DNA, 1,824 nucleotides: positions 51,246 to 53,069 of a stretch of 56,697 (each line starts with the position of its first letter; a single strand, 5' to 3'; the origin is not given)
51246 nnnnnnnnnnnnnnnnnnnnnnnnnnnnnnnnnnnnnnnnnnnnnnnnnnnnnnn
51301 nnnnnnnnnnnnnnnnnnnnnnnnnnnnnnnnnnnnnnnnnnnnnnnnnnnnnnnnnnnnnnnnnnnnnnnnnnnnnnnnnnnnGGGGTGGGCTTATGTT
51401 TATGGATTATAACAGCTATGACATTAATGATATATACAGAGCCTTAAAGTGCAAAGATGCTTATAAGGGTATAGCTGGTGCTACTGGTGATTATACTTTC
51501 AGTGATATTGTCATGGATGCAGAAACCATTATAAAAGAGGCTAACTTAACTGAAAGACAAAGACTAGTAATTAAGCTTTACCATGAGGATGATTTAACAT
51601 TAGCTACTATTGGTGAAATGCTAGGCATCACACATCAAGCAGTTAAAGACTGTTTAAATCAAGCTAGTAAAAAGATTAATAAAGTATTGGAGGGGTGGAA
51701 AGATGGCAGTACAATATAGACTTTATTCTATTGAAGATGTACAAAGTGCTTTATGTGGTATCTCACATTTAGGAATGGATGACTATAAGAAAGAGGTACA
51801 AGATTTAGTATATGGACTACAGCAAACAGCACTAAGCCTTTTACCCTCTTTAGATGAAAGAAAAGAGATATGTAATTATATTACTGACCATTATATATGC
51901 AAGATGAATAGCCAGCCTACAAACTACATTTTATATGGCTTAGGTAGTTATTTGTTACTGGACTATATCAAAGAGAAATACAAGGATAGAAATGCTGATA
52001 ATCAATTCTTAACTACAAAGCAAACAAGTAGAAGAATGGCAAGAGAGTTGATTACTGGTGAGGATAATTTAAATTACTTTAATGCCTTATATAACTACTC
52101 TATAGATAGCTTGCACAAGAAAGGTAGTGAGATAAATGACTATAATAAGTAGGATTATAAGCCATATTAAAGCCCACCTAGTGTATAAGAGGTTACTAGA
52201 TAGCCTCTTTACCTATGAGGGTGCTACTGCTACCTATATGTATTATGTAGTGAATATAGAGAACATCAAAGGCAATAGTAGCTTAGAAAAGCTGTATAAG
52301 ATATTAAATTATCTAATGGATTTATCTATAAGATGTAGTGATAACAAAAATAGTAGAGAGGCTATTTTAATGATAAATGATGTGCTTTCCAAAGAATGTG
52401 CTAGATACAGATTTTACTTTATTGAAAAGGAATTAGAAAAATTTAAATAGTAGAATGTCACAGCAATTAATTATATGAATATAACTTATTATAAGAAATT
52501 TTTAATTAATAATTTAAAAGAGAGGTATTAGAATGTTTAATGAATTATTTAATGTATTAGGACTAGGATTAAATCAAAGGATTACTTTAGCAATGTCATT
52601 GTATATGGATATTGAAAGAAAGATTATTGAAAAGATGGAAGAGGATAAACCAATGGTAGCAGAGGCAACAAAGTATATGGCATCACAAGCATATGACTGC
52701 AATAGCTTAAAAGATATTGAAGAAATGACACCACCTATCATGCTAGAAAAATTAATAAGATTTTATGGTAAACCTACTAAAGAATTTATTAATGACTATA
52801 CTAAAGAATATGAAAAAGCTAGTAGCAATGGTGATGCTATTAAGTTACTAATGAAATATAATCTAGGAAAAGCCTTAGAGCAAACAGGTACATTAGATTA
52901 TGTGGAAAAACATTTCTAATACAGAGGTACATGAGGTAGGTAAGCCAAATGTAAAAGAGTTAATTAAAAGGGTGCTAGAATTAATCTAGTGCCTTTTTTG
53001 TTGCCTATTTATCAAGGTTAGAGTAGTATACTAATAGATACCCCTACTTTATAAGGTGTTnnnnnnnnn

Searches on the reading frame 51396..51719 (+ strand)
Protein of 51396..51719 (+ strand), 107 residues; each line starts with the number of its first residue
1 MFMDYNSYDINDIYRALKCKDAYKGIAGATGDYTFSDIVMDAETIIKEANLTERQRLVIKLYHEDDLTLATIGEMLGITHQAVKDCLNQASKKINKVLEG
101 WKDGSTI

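Call 13: search_protein_families(library=phrogs, proteins=[window:51396-51719:+], max_evalue=0.001)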
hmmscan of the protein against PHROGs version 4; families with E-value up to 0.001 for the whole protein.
window:51396-51719:+ (107 aa): 6 families
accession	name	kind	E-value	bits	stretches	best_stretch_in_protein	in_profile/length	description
phrog_3512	-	transcription regulation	2.8e-13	51.2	1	18-102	33-117/130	sigma factor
phrog_1740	-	transcription regulation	2.1e-08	34.1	1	48-103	166-221/567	RNA polymerase sigma factor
phrog_5767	-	transcription regulation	5.3e-08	33.6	1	34-97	273-335/393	sigma factor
phrog_351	-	transcription regulation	8.7e-08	32.2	1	40-102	667-730/928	RNA polymerase sigma factor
phrog_1190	-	transcription regulation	9.3e-07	29.8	1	49-100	110-161/167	RNA polymerase sigma factor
phrog_11138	-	unknown function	0.00014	23.2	1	44-99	87-140/142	-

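Call 15: search_protein_families(library=pfam, proteins=[window:51396-51719:+], max_evalue=0.05)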
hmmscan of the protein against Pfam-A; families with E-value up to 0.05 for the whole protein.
window:51396-51719:+ (107 aa): 9 families
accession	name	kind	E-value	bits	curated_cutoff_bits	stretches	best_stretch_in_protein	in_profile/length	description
PF04545.22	Sigma70_r4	-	2.9e-11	43.1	24.1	1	50-94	4-48/50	Sigma-70, region 4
PF04297.20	UPF0122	-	1.3e-08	35.4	22.7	1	49-96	16-63/101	Putative helix-turn-helix protein, YlxM / p13 like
PF08281.18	Sigma70_r4_2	-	3.5e-06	27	25.7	1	50-93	10-53/54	Sigma-70, region 4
PF21508.2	MenC_N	-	0.00015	22.2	27.3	1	37-104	10-73/94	MenC, N-terminal domain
PF03683.19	UPF0175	-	0.00044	20.3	27.9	1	48-89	13-56/75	Uncharacterised protein family (UPF0175)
PF04967.18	HTH_10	-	0.0011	19.2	23.1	1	66-94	23-51/53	HTH DNA binding domain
PF13384.12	HTH_23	-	0.0032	17.7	24.6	1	51-84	2-35/50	Homeodomain-like domain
PF21476.4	PF0610-like_N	-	0.014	16.1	33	1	52-87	1-35/50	PF0610-like, N-terminal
PF12802.13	MarR_2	-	0.049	14.3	27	0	61-88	14-42/61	MarR family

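Call 23: find_homologous_proteins(query=window:51396-51719:+, max_evalue=0.001)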
Query window:51396-51719:+ (107 aa): 1 proteins with E <= 0.001 among 7 candidates.
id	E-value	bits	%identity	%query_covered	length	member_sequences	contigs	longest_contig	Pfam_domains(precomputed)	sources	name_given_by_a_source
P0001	5.3e-62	224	95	100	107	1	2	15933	PF04545.23,PF08281.19,PF04297.21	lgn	-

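Call 24: find_encoding_contigs(protein=P0001, flank=10000, max_places=10)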
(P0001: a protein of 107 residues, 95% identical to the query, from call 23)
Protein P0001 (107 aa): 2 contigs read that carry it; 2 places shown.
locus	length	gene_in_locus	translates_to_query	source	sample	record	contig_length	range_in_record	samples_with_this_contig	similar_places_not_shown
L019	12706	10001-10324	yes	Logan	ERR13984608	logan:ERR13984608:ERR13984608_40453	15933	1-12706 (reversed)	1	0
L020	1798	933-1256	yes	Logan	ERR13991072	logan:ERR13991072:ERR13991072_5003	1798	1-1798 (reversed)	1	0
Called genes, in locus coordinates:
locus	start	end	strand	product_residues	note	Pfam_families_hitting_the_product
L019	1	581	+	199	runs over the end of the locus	PF01966:HD (weak)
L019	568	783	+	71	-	-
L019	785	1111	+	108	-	-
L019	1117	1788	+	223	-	-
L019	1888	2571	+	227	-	PF00692:dUTPase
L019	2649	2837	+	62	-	-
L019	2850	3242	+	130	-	-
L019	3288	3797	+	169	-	-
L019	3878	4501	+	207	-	PF14014:DUF4230 (weak)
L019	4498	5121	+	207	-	PF01520:Amidase_3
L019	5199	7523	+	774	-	PF01612:DNA_pol_A_exo1, PF00476:DNA_pol_A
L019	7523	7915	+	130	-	PF13392:HNH_3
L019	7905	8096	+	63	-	-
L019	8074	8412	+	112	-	-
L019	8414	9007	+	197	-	-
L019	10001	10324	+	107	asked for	PF04297:UPF0122, PF04545:Sigma70_r4, PF08281:Sigma70_r4_2 (weak)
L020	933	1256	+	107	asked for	PF04297:UPF0122, PF04545:Sigma70_r4, PF08281:Sigma70_r4_2 (weak)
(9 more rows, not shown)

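Call 25: find_encoding_contigs(protein=window:51396-51719:+, flank=10000, max_places=10)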
Protein window:51396-51719:+ (107 aa): no gene with exactly this product is on record in the collection.

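Call 60: search_solved_structures(query=A5, max_evalue=0.1, show_alignments=1)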
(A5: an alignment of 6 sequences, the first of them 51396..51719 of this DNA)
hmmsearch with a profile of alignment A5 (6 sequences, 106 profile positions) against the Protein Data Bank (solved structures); distinct sequences matched with E-value up to 0.1: 54.
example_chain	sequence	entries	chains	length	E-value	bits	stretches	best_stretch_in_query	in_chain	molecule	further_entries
1s7o_A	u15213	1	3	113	2.7e-12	50.1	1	48-97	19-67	Hypothetical UPF0122 protein SPy1201/SpyM3_0842/SPs1042/spyM18_1152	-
1xsv_A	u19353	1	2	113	3.4e-09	40.2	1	49-92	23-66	Hypothetical UPF0122 protein SAV1236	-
9wsf_A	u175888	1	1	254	4.1e-07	33.5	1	40-102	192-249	RNA polymerase sigma factor FliA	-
9wsm_F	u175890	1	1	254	4.3e-07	33.4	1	40-102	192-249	RNA polymerase sigma factor FliA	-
6pfj_A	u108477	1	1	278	2.5e-06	31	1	51-86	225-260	RNA polymerase sigma factor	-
6pfv_A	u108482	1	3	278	2.5e-06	31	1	51-86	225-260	RNA polymerase sigma factor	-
7bhy_A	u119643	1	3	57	4.5e-06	30.1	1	54-94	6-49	Deoxyribonucleoside regulator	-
1l0o_C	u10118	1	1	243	1.1e-05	28.8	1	32-92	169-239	sigma factor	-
2w48_A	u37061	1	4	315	1.1e-05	28.8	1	58-92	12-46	SORBITOL OPERON REGULATOR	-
8jzt_A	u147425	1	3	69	2.6e-05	27.7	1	51-96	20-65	RNA polymerase sigma factor SigF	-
8r7y_A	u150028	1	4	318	6.6e-05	26.4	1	58-94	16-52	Deoxyribonucleoside regulator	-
7lq4_A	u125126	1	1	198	6.7e-05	26.3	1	51-96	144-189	WhiG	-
6pmi_F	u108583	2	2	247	7.1e-05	26.3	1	51-99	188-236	RNA polymerase sigma factor FliA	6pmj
1fse_A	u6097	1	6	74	8.3e-05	26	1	49-95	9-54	GERE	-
4l5i_A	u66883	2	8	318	0.00013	25.4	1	47-90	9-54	Transcriptional regulator LsrR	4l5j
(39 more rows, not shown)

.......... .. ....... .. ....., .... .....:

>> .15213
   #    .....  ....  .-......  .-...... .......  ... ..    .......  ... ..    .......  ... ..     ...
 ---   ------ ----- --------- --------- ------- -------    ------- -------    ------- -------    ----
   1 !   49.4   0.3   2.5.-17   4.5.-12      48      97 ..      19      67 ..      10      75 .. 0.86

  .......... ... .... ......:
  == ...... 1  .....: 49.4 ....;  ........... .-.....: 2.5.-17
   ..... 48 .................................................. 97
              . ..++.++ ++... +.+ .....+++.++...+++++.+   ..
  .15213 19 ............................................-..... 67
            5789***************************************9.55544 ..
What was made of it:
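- It has a clear Sigma70_r4/UPF0122 helix-turn-helix domain (call 15, E = 2.9e-11; call 60, PDB 1s7o, E = 2.7e-12).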

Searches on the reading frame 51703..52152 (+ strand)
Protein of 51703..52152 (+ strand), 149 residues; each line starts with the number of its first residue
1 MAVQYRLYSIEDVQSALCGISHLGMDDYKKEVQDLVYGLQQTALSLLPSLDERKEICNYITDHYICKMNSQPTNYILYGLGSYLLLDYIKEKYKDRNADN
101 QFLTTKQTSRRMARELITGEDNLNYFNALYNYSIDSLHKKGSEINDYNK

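Call 13: search_protein_families(library=phrogs, proteins=[window:51703-52152:+], max_evalue=0.001)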
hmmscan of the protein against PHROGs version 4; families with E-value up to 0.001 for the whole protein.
window:51703-52152:+ (149 aa): 1 family
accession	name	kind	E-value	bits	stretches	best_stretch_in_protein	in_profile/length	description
phrog_13088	-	unknown function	0.00021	22.1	1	46-115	30-102/165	-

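Call 15: search_protein_families(library=pfam, proteins=[window:51703-52152:+], max_evalue=0.05)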
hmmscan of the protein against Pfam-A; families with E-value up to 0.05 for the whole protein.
window:51703-52152:+ (149 aa): 0 families

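Call 59: search_solved_structures(query=A4, max_evalue=10, show_alignments=1)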
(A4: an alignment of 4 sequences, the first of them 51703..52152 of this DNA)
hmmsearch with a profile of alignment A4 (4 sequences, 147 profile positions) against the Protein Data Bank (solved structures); distinct sequences matched with E-value up to 10: 1.
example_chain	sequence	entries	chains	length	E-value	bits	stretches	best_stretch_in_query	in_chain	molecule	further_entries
6f4g_A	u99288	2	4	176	0.21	14.6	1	73-109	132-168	Probable U2 small nuclear ribonucleoprotein A'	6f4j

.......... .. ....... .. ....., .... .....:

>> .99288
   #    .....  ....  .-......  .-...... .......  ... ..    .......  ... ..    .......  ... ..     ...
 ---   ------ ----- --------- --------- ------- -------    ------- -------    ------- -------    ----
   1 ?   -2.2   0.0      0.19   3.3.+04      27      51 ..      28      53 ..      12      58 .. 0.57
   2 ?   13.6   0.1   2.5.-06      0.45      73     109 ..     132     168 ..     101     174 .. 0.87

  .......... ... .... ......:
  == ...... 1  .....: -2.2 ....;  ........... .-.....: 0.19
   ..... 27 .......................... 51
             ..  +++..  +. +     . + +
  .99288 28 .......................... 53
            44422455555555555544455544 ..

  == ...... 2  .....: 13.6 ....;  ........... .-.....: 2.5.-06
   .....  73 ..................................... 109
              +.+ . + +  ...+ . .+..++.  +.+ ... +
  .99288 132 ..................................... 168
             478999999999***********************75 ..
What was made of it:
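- Tried and rejected: The 149-aa neighbour of the region-4 protein: no PDB profile match (call 59), so the 'split sigma' idea has no support.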

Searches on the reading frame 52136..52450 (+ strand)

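Call 13: search_protein_families(library=phrogs, proteins=[window:52136-52450:+], max_evalue=0.001)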
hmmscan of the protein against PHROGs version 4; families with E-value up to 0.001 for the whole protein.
window:52136-52450:+ (104 aa): 0 families

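Call 15: search_protein_families(library=pfam, proteins=[window:52136-52450:+], max_evalue=0.05)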
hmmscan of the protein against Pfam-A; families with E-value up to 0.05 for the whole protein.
window:52136-52450:+ (104 aa): 1 family
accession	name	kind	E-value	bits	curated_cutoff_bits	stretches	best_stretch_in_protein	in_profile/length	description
PF06436.16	Pneumovirus_M2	-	0.044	13.7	25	0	29-85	47-105/159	Pneumovirus matrix protein 2 (M2)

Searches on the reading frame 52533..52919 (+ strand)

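Call 13: search_protein_families(library=phrogs, proteins=[window:52533-52919:+], max_evalue=0.001)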
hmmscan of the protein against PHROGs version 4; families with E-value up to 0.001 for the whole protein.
window:52533-52919:+ (128 aa): 0 families

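Call 15: search_protein_families(library=pfam, proteins=[window:52533-52919:+], max_evalue=0.05)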
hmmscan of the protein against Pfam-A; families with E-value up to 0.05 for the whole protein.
window:52533-52919:+ (128 aa): 1 family
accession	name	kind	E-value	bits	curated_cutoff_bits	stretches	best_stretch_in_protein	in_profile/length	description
PF05233.18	PHB_acc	-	0.039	14.4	27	0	67-86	2-21/40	PHB accumulation regulatory domain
